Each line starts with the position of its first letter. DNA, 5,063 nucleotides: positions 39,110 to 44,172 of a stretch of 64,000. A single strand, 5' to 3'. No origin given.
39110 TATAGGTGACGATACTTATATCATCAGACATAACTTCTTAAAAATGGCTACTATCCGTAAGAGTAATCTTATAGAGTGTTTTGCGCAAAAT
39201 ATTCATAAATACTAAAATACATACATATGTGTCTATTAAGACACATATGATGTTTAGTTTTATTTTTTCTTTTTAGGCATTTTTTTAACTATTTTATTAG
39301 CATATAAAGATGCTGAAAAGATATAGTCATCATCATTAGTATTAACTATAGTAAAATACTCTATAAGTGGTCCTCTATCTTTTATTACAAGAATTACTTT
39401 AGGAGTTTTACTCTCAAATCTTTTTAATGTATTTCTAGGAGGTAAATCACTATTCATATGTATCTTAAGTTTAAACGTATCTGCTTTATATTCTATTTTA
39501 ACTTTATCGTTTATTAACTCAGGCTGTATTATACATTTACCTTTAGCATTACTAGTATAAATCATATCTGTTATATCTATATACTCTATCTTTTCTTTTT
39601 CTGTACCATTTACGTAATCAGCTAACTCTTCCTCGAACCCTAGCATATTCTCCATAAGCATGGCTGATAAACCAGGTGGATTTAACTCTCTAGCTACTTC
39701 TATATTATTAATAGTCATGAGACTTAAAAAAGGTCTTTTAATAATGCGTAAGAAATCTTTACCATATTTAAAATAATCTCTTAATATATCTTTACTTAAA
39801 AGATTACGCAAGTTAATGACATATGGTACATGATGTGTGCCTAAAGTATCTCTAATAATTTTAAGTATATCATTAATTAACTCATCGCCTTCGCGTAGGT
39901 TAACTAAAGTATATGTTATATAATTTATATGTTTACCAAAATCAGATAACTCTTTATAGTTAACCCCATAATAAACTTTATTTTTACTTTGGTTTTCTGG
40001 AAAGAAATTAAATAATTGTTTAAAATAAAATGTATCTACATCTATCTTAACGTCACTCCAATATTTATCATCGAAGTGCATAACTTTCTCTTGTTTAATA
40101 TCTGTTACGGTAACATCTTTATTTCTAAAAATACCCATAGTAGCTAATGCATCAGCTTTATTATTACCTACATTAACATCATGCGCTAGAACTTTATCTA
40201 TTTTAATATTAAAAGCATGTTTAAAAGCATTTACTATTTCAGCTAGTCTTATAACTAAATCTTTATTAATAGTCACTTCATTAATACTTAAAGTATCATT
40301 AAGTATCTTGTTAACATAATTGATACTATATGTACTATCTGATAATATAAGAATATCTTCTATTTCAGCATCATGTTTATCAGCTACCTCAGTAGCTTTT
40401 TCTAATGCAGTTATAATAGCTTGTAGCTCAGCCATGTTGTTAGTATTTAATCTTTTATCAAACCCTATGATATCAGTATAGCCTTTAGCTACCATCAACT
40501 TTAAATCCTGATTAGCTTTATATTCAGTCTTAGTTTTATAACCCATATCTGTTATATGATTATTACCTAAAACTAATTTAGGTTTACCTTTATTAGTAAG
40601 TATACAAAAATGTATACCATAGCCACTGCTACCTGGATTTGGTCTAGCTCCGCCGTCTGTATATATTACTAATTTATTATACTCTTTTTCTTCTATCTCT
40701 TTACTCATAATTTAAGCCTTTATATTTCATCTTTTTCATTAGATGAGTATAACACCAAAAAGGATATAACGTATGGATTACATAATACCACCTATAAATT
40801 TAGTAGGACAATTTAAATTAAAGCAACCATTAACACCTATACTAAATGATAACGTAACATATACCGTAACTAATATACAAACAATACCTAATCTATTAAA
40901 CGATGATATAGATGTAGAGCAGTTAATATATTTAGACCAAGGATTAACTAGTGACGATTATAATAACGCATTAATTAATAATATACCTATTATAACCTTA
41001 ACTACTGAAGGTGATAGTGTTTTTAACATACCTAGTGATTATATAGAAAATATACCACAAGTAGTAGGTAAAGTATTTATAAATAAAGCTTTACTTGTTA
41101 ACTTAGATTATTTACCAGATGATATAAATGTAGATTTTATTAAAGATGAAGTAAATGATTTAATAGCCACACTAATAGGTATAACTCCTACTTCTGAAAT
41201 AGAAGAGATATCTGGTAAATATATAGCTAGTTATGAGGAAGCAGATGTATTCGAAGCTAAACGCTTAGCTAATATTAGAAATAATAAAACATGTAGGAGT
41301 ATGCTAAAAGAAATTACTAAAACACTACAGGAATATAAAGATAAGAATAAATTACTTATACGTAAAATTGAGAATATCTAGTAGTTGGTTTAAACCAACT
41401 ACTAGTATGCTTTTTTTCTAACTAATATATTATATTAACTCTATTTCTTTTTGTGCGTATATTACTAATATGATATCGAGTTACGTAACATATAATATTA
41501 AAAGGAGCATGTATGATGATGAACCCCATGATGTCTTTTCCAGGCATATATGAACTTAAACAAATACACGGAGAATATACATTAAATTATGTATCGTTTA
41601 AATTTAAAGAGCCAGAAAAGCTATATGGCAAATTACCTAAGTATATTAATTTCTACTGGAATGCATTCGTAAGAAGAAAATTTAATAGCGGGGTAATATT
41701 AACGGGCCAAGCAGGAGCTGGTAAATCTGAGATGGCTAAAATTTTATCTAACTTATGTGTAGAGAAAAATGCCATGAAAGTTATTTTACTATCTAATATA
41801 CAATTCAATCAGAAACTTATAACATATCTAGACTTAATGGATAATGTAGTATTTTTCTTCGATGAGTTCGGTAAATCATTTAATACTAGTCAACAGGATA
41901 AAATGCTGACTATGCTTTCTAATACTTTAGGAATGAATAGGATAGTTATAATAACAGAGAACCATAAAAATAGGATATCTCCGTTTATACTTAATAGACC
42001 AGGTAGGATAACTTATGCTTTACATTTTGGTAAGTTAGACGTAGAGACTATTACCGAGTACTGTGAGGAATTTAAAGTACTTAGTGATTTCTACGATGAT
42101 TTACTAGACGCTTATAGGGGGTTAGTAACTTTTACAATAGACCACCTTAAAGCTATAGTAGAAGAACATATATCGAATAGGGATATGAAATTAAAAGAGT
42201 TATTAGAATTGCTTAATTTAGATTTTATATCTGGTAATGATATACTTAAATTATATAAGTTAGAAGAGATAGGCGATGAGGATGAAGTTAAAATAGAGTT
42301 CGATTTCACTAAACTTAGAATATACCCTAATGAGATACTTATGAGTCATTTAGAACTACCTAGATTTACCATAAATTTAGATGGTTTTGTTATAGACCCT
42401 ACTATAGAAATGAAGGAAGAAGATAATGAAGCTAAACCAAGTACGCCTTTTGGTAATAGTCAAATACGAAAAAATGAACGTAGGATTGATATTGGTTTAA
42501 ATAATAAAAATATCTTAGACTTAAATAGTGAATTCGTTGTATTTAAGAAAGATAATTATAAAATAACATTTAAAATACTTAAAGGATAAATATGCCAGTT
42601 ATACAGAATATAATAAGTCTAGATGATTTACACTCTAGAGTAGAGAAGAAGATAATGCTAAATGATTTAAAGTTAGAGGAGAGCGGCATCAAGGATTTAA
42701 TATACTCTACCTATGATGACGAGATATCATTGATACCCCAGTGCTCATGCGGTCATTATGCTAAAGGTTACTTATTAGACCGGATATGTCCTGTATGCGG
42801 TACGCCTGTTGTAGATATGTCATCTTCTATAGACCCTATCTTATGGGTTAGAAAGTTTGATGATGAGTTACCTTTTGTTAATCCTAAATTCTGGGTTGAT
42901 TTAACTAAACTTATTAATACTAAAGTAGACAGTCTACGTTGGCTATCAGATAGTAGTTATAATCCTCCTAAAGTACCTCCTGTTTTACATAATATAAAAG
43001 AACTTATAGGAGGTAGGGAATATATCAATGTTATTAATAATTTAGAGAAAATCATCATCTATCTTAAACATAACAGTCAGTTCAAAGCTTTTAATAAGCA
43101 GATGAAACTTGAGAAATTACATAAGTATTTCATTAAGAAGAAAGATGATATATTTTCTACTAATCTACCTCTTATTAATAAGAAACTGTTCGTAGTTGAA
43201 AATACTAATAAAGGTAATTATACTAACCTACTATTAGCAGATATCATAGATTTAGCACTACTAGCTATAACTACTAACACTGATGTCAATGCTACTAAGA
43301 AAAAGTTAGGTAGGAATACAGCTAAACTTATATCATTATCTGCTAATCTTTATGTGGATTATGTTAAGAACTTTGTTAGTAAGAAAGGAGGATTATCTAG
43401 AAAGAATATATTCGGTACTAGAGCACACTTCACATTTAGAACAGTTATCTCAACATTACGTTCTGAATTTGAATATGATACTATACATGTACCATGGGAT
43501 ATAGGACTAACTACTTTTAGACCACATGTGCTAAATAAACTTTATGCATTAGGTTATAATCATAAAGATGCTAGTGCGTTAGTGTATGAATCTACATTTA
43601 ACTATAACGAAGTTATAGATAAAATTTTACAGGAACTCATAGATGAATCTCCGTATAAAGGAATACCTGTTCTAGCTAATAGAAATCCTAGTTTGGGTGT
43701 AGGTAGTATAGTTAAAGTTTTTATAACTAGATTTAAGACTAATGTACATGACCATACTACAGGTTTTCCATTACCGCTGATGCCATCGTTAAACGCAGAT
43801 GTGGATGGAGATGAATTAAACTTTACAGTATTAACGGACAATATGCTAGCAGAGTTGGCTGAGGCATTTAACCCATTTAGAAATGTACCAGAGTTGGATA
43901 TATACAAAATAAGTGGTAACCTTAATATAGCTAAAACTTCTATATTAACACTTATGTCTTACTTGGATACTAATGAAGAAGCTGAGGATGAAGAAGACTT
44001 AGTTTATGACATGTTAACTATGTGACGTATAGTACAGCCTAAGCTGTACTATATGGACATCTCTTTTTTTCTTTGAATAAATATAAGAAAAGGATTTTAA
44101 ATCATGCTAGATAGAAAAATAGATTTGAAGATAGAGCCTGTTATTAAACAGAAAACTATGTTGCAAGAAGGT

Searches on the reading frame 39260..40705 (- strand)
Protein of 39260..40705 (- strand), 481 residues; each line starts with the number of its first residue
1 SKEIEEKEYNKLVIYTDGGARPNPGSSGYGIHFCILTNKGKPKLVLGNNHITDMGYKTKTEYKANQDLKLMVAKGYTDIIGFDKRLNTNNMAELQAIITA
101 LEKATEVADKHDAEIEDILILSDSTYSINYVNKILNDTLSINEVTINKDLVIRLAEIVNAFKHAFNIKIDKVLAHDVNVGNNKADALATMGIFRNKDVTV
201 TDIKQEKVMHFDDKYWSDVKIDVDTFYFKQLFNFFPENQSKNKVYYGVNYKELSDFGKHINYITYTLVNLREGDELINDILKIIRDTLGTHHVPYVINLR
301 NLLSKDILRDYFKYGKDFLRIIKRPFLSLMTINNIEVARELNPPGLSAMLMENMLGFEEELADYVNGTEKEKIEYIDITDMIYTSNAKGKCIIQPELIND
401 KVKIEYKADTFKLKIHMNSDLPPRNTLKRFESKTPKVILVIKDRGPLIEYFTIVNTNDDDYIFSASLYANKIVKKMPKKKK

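Call 13: search_protein_families(library=phrogs, proteins=[window:39260-40705:-], max_evalue=0.00001)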
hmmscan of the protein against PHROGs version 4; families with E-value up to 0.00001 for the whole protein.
window:39260-40705:- (481 aa): 2 families
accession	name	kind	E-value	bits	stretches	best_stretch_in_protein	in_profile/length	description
phrog_3265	-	DNA, RNA and nucleotide metabolism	8.1e-59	200.8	1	7-476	3-493/496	ribonuclease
phrog_531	-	DNA, RNA and nucleotide metabolism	6.2e-21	75.9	1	82-210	113-243/285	Rnase H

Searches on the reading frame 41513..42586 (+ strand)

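Call 13: search_protein_families(library=phrogs, proteins=[window:41513-42586:+], max_evalue=0.00001)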
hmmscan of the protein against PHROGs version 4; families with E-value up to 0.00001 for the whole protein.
window:41513-42586:+ (358 aa): 2 families
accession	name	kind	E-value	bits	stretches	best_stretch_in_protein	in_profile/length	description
phrog_2376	-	other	2.8e-47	162.8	1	15-251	31-269/363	ATPase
phrog_7485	-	unknown function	1.1e-07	32.2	0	57-187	226-374/430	-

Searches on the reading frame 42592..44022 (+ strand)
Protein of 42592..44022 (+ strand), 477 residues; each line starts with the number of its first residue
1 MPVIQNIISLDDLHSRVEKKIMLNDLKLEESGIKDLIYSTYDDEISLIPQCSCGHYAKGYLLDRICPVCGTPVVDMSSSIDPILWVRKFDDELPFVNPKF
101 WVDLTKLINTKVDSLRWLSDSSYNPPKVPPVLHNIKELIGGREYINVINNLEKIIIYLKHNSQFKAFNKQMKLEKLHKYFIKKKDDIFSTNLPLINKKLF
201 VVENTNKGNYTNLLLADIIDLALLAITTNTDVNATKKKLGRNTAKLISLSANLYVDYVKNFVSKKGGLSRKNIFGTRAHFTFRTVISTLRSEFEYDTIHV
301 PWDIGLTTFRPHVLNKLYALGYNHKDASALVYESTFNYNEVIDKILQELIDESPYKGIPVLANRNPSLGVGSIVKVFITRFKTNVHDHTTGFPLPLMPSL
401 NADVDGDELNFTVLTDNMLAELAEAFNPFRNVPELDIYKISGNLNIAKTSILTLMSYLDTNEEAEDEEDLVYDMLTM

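Call 13: search_protein_families(library=phrogs, proteins=[window:42592-44022:+], max_evalue=0.00001)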
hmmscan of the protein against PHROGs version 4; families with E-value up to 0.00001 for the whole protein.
window:42592-44022:+ (477 aa): 2 families
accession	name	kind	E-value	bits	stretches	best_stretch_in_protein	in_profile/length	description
phrog_2987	-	DNA, RNA and nucleotide metabolism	1.3e-105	354.9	1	1-460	1-476/478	RNA polymerase beta subunit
phrog_25354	-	unknown function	3e-06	26.2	1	261-413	320-460/1216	-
